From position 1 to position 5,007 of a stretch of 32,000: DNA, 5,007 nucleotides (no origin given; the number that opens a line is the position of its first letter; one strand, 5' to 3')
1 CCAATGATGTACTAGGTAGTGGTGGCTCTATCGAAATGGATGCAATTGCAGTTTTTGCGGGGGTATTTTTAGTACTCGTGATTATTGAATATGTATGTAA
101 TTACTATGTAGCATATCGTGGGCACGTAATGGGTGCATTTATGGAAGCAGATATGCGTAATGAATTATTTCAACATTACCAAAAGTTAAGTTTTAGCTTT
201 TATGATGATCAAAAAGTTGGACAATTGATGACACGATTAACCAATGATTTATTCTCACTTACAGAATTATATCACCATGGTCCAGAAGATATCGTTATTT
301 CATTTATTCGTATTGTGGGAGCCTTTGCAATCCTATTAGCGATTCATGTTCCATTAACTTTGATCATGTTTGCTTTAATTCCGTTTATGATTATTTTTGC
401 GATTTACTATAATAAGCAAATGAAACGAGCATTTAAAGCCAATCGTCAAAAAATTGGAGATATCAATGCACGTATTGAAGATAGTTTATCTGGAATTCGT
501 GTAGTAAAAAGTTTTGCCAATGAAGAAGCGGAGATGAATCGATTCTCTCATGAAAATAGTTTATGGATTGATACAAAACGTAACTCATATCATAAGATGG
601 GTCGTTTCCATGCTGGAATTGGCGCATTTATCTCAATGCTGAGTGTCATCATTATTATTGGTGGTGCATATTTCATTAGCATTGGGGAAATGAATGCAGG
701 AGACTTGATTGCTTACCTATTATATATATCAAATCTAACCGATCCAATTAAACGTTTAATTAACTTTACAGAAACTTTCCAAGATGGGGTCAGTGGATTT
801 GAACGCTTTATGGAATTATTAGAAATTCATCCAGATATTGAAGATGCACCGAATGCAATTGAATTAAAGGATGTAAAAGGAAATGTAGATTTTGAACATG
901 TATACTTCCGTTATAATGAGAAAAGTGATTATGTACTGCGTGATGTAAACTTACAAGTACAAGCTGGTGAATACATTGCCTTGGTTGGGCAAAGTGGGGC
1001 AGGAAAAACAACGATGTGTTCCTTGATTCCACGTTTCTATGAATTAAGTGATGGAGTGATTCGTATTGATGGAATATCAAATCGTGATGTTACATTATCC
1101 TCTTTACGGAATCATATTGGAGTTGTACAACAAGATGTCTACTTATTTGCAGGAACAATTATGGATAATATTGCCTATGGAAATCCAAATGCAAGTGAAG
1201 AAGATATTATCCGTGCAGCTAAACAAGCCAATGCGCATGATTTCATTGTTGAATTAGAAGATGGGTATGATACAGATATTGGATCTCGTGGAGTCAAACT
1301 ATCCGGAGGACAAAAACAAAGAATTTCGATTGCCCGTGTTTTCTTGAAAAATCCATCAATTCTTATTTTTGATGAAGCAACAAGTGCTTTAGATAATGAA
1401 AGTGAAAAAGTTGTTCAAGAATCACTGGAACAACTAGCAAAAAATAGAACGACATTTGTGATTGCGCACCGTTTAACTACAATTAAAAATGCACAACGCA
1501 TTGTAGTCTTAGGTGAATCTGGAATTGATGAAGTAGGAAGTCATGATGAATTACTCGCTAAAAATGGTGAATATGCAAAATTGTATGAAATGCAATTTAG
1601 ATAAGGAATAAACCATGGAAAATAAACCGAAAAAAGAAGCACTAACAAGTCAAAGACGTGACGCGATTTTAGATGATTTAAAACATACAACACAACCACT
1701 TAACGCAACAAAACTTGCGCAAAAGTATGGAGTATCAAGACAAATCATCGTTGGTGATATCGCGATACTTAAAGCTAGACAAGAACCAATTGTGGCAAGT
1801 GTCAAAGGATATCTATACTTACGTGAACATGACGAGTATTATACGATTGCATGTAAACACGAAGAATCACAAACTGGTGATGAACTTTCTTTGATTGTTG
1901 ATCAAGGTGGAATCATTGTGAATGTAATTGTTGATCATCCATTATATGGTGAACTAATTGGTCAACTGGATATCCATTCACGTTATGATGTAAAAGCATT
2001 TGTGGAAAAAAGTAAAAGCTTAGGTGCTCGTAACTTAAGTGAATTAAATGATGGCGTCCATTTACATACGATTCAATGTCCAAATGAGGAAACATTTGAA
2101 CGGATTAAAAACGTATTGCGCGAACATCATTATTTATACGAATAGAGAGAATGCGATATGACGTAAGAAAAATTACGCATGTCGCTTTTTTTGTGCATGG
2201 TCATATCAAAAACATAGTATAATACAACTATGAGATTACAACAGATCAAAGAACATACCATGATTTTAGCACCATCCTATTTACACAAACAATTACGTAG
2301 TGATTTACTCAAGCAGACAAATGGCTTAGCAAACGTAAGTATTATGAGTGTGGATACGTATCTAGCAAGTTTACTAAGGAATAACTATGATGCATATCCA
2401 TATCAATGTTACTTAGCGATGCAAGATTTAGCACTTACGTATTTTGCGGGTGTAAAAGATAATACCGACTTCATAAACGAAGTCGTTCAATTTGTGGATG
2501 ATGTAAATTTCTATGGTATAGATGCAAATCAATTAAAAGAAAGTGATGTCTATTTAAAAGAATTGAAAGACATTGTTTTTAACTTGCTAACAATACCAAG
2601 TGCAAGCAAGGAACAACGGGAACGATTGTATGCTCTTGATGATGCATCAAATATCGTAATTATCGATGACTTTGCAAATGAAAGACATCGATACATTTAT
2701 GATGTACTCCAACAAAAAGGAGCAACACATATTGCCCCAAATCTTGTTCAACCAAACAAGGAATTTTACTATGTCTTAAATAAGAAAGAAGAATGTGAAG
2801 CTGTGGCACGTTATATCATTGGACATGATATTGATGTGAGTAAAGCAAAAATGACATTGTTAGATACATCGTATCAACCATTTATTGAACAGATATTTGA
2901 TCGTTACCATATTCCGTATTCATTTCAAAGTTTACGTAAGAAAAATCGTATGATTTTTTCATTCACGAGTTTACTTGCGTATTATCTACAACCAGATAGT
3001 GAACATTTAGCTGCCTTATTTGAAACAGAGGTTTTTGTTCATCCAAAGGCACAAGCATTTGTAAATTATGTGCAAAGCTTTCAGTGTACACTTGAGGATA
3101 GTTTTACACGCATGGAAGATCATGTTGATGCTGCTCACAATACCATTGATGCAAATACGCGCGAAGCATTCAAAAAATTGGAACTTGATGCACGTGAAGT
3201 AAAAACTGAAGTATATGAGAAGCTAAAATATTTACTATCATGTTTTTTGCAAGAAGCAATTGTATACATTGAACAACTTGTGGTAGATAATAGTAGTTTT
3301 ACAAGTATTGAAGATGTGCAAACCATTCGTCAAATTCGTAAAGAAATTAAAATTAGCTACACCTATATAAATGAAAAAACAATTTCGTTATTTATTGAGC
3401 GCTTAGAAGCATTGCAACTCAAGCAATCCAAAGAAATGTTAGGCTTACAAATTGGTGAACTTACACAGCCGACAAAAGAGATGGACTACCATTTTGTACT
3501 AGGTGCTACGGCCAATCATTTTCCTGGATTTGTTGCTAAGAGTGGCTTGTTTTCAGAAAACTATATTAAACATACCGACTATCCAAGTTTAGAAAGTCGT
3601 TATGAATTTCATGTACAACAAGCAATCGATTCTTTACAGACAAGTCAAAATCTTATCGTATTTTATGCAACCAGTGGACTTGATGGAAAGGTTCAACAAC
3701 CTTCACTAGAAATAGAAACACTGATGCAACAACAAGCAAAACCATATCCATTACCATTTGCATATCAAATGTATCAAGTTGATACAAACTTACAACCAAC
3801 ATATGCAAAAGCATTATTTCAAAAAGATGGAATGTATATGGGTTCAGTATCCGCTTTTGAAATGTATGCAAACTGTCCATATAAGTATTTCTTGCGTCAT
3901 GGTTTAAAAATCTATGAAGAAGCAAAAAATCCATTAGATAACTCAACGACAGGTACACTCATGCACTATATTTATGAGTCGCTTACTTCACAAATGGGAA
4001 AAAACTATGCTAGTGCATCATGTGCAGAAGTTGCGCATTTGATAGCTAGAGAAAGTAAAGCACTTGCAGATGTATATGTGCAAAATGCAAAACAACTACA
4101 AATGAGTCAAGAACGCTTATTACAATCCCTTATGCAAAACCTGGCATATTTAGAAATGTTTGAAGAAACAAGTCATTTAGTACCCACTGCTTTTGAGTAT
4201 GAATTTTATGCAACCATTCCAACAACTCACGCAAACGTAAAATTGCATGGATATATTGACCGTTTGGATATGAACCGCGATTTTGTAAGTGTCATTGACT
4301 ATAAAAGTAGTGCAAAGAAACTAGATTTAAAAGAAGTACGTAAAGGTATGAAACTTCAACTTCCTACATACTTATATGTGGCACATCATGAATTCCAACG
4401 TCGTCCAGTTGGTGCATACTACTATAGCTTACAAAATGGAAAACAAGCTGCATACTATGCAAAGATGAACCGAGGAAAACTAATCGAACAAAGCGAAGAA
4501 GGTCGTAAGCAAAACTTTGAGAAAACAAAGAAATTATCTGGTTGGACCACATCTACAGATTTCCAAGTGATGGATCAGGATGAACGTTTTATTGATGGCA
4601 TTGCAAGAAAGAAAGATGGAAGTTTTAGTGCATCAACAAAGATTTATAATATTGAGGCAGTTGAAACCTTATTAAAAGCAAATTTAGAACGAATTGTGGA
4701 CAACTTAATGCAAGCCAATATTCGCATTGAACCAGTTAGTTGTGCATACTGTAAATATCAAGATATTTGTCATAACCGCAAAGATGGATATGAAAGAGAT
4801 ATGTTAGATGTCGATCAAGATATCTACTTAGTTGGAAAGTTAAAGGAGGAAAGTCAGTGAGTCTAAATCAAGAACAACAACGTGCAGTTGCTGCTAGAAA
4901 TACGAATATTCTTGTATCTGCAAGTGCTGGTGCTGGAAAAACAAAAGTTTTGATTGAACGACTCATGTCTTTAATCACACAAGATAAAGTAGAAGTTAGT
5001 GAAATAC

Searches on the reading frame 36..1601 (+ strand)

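Call 67: search_protein_families(library=pfam, proteins=[window:36-1601:+], max_evalue=0.00001)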
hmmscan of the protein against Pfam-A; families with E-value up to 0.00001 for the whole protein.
window:36-1601:+ (522 aa): 3 families
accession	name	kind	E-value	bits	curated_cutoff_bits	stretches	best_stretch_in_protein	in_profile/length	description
PF00664.28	ABC_membrane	-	1.4e-46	159.8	28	1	4-237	40-273/274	ABC transporter transmembrane region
PF00005.33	ABC_tran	-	1.4e-30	107.1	25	1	301-450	1-137/137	ABC transporter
PF02463.25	SMC_N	-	1.5e-08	34.8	40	1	267-490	135-209/220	RecF/RecN/SMC N terminal domain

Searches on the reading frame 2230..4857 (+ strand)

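Call 67: search_protein_families(library=pfam, proteins=[window:2230-4857:+], max_evalue=0.00001)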
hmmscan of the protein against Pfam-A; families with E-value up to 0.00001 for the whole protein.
window:2230-4857:+ (876 aa): 1 family
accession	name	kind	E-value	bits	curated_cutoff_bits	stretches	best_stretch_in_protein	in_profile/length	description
PF12705.13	PDDEXK_1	-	8.7e-36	124.5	22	1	539-848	3-247/247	PD-(D/E)XK nuclease superfamily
